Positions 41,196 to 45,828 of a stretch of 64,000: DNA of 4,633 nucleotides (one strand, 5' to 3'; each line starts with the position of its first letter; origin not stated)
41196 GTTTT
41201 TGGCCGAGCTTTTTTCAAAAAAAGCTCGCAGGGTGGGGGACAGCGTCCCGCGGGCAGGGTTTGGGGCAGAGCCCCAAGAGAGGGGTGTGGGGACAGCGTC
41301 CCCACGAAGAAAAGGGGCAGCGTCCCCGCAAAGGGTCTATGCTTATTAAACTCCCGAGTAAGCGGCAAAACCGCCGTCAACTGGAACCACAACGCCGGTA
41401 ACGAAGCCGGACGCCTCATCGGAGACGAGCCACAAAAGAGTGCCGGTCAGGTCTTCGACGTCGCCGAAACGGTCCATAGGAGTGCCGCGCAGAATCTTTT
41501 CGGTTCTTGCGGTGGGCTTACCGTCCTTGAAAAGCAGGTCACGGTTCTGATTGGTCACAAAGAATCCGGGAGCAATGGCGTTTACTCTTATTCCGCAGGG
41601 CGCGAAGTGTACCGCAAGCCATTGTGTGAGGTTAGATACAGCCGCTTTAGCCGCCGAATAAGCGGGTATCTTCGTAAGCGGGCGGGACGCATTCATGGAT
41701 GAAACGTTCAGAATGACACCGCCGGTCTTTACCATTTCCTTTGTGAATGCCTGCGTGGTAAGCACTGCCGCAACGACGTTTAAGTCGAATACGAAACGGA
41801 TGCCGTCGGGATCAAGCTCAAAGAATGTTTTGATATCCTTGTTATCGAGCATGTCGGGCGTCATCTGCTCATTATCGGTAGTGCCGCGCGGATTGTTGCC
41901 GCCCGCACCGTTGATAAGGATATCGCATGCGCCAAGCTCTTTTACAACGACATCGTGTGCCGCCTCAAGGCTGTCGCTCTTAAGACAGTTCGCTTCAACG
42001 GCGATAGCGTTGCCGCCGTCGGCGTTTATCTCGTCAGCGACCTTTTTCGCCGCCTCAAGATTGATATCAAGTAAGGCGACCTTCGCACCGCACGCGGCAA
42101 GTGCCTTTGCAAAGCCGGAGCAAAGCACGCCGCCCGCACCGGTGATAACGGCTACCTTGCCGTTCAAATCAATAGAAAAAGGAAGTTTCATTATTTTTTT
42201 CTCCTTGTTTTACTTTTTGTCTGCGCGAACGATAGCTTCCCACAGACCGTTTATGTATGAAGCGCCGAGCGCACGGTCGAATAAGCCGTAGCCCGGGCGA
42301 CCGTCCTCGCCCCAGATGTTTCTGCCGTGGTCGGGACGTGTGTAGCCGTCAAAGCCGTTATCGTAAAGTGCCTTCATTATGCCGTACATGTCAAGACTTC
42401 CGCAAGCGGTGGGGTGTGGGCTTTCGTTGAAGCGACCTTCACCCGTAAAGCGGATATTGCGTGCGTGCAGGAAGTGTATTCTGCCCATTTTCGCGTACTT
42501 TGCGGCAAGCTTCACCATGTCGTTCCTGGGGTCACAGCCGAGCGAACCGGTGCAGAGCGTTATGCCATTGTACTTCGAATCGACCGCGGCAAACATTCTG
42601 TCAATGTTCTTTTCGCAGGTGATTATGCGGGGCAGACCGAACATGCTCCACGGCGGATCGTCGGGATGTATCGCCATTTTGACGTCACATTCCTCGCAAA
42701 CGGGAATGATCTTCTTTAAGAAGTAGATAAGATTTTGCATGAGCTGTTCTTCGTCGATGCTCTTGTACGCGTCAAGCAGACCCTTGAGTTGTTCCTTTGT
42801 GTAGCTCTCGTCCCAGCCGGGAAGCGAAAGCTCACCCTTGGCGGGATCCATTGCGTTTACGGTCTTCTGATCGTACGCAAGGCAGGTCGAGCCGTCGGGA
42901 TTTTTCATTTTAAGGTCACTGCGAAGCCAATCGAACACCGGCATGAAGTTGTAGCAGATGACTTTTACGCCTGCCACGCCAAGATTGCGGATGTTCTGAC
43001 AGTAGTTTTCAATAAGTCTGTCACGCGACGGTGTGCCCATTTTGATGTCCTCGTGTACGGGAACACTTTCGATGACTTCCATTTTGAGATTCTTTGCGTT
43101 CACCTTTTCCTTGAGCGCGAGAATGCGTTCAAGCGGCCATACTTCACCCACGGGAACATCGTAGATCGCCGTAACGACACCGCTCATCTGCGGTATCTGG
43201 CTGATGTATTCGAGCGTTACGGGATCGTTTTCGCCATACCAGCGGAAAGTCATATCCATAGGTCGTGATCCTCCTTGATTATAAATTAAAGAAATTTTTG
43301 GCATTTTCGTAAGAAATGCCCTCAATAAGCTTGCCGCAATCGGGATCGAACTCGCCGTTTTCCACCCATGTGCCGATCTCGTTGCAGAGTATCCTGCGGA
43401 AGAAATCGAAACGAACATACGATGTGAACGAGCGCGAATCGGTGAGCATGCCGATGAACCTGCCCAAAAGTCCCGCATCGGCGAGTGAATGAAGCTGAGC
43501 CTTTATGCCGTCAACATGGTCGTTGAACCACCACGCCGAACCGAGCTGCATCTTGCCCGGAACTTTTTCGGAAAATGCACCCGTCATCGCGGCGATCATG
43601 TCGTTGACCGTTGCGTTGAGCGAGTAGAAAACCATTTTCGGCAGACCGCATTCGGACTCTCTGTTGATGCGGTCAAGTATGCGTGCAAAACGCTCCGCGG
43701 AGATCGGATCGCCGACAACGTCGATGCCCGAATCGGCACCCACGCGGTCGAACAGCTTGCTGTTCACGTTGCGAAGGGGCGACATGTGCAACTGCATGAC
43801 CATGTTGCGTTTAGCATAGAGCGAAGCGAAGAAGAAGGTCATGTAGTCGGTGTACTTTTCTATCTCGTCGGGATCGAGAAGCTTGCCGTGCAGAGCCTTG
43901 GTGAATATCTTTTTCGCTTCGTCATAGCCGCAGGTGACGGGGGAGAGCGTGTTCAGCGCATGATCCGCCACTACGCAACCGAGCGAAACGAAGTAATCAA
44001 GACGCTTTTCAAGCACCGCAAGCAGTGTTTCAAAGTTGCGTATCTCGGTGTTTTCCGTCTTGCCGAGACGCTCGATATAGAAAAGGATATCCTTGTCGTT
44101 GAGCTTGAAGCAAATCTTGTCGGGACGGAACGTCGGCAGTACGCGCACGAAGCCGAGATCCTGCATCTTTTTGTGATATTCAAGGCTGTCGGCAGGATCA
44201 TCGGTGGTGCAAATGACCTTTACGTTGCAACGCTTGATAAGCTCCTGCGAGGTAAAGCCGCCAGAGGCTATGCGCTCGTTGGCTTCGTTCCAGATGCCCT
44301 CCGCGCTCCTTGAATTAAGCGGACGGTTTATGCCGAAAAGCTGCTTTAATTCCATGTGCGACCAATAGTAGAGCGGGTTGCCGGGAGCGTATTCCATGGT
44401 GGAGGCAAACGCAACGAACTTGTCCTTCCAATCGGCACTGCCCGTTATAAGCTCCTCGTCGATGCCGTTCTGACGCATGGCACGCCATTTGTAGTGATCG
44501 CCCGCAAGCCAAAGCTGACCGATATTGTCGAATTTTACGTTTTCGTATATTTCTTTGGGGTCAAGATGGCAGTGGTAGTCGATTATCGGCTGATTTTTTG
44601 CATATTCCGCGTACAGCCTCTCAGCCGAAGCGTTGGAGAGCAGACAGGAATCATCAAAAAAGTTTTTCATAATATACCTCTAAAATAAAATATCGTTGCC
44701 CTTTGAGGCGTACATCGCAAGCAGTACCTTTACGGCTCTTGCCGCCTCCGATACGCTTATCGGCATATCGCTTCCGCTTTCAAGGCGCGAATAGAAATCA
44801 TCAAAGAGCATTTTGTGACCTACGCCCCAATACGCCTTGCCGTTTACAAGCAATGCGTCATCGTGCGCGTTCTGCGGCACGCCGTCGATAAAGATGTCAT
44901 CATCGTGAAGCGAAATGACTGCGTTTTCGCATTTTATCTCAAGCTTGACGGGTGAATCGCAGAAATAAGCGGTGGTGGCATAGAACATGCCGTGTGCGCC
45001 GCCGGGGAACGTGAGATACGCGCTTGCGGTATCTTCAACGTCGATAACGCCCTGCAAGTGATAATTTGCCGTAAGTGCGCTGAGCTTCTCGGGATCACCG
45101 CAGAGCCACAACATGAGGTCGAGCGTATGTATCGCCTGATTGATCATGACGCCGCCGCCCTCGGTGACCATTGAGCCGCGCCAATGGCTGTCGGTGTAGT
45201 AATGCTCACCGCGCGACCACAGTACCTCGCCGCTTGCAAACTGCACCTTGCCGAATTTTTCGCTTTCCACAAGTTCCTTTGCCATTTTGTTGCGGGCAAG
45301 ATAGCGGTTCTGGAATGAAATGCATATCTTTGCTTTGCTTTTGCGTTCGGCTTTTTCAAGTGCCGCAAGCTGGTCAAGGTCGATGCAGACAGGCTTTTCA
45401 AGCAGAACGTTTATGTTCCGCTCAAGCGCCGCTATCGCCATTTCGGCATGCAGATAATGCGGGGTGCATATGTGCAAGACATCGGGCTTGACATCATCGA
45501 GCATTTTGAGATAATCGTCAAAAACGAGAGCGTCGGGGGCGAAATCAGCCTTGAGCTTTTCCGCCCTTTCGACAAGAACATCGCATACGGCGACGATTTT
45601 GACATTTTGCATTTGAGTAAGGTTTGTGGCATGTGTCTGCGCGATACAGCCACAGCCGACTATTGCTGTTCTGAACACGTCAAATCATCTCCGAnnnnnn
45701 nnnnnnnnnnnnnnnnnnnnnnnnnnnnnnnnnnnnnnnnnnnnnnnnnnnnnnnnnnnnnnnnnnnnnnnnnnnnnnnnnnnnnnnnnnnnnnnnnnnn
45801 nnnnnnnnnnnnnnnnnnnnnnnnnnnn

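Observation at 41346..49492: Two Gfo/Idh/MocA + two TIM-barrel genes fused to uxaC-uxuA-uxuB: possible non-hydrolytic (oxidation/elimination) route to hexuronate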

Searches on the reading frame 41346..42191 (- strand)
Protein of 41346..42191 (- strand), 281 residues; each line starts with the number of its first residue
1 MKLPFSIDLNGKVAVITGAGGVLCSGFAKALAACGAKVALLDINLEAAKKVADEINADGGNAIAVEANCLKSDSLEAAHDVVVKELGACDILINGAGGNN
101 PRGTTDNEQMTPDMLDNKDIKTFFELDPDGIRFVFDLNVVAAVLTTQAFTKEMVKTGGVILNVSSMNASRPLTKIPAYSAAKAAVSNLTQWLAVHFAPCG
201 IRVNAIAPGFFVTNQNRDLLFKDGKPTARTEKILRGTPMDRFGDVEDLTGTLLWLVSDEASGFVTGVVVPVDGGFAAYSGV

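Call 3: search_protein_families(library=pfam, proteins=[window:41346-42191:-])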
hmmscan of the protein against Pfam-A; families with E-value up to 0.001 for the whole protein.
window:41346-42191:- (281 aa): 2 families
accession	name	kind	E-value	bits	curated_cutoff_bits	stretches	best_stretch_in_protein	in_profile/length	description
PF13561.12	adh_short_C2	-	1.6e-43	149.4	27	1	26-275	11-235/236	Enoyl-(Acyl carrier protein) reductase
PF00106.31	adh_short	-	6.3e-42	143.7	26.6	1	12-218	1-189/195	short chain dehydrogenase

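Call 4: search_protein_families(library=ncbifam, proteins=[window:41346-42191:-])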
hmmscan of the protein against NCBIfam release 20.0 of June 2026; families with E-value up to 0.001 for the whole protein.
window:41346-42191:- (281 aa): 224 families (the best 25 are shown)
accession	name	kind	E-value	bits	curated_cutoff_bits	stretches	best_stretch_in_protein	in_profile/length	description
NF006132.0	PRK08277.1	subfamily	1.2e-123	411.9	281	1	3-281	2-280/280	D-mannonate oxidoreductase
NF005559.1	PRK07231.1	subfamily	1.1e-55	188.9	215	1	9-275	2-247/249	glucose 1-dehydrogenase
NF005853.0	PRK07774.1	equivalog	2.2e-46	158.3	303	1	8-276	3-247/250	SDR family oxidoreductase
NF006070.0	PRK08213.1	subfamily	1.4e-45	155.9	279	1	7-277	8-258/259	gluconate 5-dehydrogenase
NF004791.0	PRK06138.1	equivalog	2.3e-45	154.9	312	1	8-277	2-251/252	SDR family oxidoreductase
NF004773.0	PRK06113.1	equivalog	9.7e-44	149.7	367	2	124-274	104-249/255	7-alpha-hydroxysteroid dehydrogenase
TIGR01832.1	kduD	equivalog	3.5e-42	144.6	338.85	1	8-277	2-247/248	2-dehydro-3-deoxy-D-gluconate 5-dehydrogenase KduD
NF004778.0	PRK06124.1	equivalog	1.5e-41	142.5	303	2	118-276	99-253/256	SDR family oxidoreductase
NF004198.0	PRK05653.1-3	equivalog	2.3e-41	141.9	296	1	9-275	5-246/248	3-oxoacyl-ACP reductase FabG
NF005067.0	PRK06484.1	equivalog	3.9e-41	141.2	713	1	10-278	272-514/524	short chain dehydrogenase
NF005402.0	PRK06949.1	equivalog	4.2e-41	140.9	358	1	5-276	3-259/260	SDR family oxidoreductase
NF052558.1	MBtsdlDhBudC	equivalog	6.4e-41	140.6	270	1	10-280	2-246/250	meso-2,3-butanediol dehydrogenase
NF049979.1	AlphHSDSHdhA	equivalog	1.4e-40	139.4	350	1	9-277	1-248/258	7alpha-hydroxysteroid dehydrogenase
NF005752.0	PRK07576.1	subfamily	3.1e-40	138.2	321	2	125-277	104-252/271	SDR family oxidoreductase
NF006121.0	PRK08265.1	subfamily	2.7e-39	135.3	294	2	135-277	108-247/263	short chain dehydrogenase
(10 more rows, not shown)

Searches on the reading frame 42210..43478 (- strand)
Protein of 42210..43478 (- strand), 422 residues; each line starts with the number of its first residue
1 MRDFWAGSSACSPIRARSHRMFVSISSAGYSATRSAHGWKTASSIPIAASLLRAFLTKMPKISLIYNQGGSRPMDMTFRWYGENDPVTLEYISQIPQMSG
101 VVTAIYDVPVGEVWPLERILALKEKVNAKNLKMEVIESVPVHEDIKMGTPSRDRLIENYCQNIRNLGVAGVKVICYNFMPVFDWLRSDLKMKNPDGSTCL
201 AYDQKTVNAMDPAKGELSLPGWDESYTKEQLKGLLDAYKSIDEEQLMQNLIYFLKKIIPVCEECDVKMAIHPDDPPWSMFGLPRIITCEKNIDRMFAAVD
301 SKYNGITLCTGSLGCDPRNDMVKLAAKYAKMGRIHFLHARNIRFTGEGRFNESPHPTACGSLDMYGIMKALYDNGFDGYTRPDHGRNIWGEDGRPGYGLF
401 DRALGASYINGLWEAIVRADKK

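Call 3: search_protein_families(library=pfam, proteins=[window:42210-43478:-])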
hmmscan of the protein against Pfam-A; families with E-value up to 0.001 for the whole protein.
window:42210-43478:- (422 aa): 2 families
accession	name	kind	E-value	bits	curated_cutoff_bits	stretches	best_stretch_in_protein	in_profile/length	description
PF03786.19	UxuA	-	2e-152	507.5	23.7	1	74-416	1-350/352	D-mannonate dehydratase (UxuA)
PF01261.30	AP_endonuc_2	-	2.6e-06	27.7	31.1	1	240-379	94-224/249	Xylose isomerase-like TIM barrel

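Call 4: search_protein_families(library=ncbifam, proteins=[window:42210-43478:-])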
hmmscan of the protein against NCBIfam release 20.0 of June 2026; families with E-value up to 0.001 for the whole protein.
window:42210-43478:- (422 aa): 2 families
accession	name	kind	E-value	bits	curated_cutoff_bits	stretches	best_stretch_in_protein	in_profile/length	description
NF003027.0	PRK03906.1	subfamily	1.4e-149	498.2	191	2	218-421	180-382/385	mannonate dehydratase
TIGR00695.1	uxuA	equivalog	2e-117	392.7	199.55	2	218-420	180-391/394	mannonate dehydratase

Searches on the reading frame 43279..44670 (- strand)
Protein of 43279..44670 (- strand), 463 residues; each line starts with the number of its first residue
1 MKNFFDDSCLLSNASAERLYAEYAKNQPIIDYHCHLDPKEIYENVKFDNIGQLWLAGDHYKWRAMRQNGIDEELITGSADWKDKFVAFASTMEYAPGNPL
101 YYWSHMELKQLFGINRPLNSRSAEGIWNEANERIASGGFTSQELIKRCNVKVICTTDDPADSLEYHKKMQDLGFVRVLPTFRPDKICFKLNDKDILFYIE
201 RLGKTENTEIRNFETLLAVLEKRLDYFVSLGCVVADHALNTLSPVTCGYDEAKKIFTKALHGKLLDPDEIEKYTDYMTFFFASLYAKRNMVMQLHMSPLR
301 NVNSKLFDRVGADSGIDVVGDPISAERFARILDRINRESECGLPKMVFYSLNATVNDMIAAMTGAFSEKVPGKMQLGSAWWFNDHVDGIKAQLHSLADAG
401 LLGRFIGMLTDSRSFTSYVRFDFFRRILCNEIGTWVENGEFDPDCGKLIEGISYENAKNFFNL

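Call 3: search_protein_families(library=pfam, proteins=[window:43279-44670:-])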
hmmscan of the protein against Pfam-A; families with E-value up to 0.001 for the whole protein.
window:43279-44670:- (463 aa): 1 family
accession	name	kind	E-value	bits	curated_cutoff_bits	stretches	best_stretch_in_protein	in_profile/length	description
PF02614.20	UxaC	-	7.1e-179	595.9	25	1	1-461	1-464/464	Glucuronate isomerase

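Call 4: search_protein_families(library=ncbifam, proteins=[window:43279-44670:-])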
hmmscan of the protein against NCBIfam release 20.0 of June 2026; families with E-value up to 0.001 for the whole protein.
window:43279-44670:- (463 aa): 1 family
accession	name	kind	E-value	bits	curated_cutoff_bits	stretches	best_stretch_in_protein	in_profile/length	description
NF002794.0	PRK02925.1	equivalog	8.7e-160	532.6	387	1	1-463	1-459/459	glucuronate isomerase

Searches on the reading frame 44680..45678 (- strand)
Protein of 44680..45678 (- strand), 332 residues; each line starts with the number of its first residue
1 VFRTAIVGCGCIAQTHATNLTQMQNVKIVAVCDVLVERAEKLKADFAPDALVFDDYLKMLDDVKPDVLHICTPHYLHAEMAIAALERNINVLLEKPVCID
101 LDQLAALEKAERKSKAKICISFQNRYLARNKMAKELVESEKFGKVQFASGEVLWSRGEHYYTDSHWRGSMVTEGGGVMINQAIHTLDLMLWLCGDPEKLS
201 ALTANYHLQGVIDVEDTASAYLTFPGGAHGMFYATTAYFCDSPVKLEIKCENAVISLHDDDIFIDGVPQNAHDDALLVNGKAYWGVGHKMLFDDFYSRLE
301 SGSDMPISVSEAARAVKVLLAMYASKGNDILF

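Call 3: search_protein_families(library=pfam, proteins=[window:44680-45678:-])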
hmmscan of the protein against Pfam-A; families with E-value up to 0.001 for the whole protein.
window:44680-45678:- (332 aa): 5 families
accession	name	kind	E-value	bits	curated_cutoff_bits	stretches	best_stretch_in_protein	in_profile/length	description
PF01408.29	GFO_IDH_MocA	-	4.4e-25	89.1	24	1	2-118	1-116/120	Oxidoreductase family, NAD-binding Rossmann fold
PF22725.1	GFO_IDH_MocA_C3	-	1.6e-24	86.7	27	1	132-255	3-123/124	GFO/IDH/MocA C-terminal domain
PF02894.22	GFO_IDH_MocA_C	-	6.5e-17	62.5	22.9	1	134-326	1-210/218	Oxidoreductase family, C-terminal alpha/beta domain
PF03447.22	NAD_binding_3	-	1.9e-07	32.2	24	1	8-119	1-114/116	Homoserine dehydrogenase, NAD binding domain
PF03435.24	Sacchrp_dh_NADP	-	0.0002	22.2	25.1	1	6-116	3-119/129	Saccharopine dehydrogenase NADP binding domain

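Call 4: search_protein_families(library=ncbifam, proteins=[window:44680-45678:-])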
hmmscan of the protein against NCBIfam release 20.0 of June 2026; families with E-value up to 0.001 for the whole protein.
window:44680-45678:- (332 aa): 12 families
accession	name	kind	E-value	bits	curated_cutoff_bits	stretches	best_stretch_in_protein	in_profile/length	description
TIGR04380.1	myo_inos_iolG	equivalog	1.1e-29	103.4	355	1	2-235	2-230/330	inositol 2-dehydrogenase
NF040723.1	UDP-GlcNAcDh_Arch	equivalog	1.6e-23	83.7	450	1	3-231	2-212/302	UDP-N-acetylglucosamine 3-dehydrogenase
NF052479.1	LevoglcsnDh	equivalog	1.6e-19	69.9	650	1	4-206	6-215/386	levoglucosan dehydrogenase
NF008607.0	PRK11579.1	subfamily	1.8e-14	53.5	330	1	3-205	6-201/346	oxidoreductase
NF052679.1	InsChiInosDhIolG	equivalog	2.5e-13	49.8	540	1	3-195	4-187/343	bifunctional inositol 2-dehydrogenase/D-chiro-inositol 1-dehydrogenase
NF058561.1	BT_2158_fam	equivalog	5e-12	45.2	750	1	6-146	38-178/487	glycoside 3-dehydrogenase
NF041392.1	XylDh_Gfo6_Halo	equivalog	8e-11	41.3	350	1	3-325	18-341/350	D-xylose 1-dehydrogenase Gfo6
NF007574.0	PRK10206.1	equivalog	2.3e-09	36.8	352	1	55-201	56-195/345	oxidoreductase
NF058563.1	BT_2159_fam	equivalog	1.5e-06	27.5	650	1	3-144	2-142/350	disaccharide 3-dehydrogenase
NF009830.0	PRK13304.1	equivalog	3e-05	23.6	267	1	1-93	1-90/265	aspartate dehydrogenase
NF009827.0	PRK13303.1-2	equivalog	3.3e-05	23.3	226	1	1-116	1-116/267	aspartate dehydrogenase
NF040740.1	ornith_Ord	equivalog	0.00023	20.7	400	1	3-92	2-98/335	2,4-diaminopentanoate dehydrogenase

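Call 12: search_solved_structures(query=window:44683-45678:-, max_evalue=0.0001)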
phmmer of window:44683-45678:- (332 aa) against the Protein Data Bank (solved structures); distinct sequences matched with E-value up to 0.0001: 74 (the best 60 are shown).
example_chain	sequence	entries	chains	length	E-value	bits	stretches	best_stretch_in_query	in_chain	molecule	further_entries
3q2i_A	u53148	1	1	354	2.1e-30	109.1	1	2-326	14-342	dehydrogenase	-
3q2k_A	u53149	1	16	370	1.3e-29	106.5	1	3-326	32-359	oxidoreductase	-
8tdi_L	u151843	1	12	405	5.8e-27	97.8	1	28-251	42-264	P2B11 Glucuronide-3-dehydrogenase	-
7xr9_A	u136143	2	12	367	1.5e-24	89.9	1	3-195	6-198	DgpA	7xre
9m3d_B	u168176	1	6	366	6.8e-24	87.7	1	3-197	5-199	DgpA1 from W974-1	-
3cea_A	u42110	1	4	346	2e-21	79.6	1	2-255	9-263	Myo-inositol 2-dehydrogenase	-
3e18_A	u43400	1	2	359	4.5e-20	75.2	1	2-262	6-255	oxidoreductase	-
3m2t_A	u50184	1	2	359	6.5e-19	71.4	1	3-234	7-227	Probable dehydrogenase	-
3ec7_A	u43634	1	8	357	3.7e-17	65.6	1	3-198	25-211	Putative Dehydrogenase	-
1zh8_A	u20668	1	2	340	2.2e-15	59.8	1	3-265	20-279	oxidoreductase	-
1evj_A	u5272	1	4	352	6.2e-15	58.3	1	2-253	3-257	GLUCOSE-FRUCTOSE OXIDOREDUCTASE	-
9m37_A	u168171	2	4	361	1.9e-14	56.7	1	2-227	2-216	P581a DgpA2 and isoorientin complex structure | Gfo/Idh/MocA family protein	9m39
4n54_A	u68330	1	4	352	3.3e-14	55.9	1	3-205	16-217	Inositol dehydrogenase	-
4mkx_A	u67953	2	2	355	3.4e-14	55.9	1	3-205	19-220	Inositol dehydrogenase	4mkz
1ofg_A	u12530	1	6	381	5.3e-14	55.2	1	2-253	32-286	GLUCOSE-FRUCTOSE OXIDOREDUCTASE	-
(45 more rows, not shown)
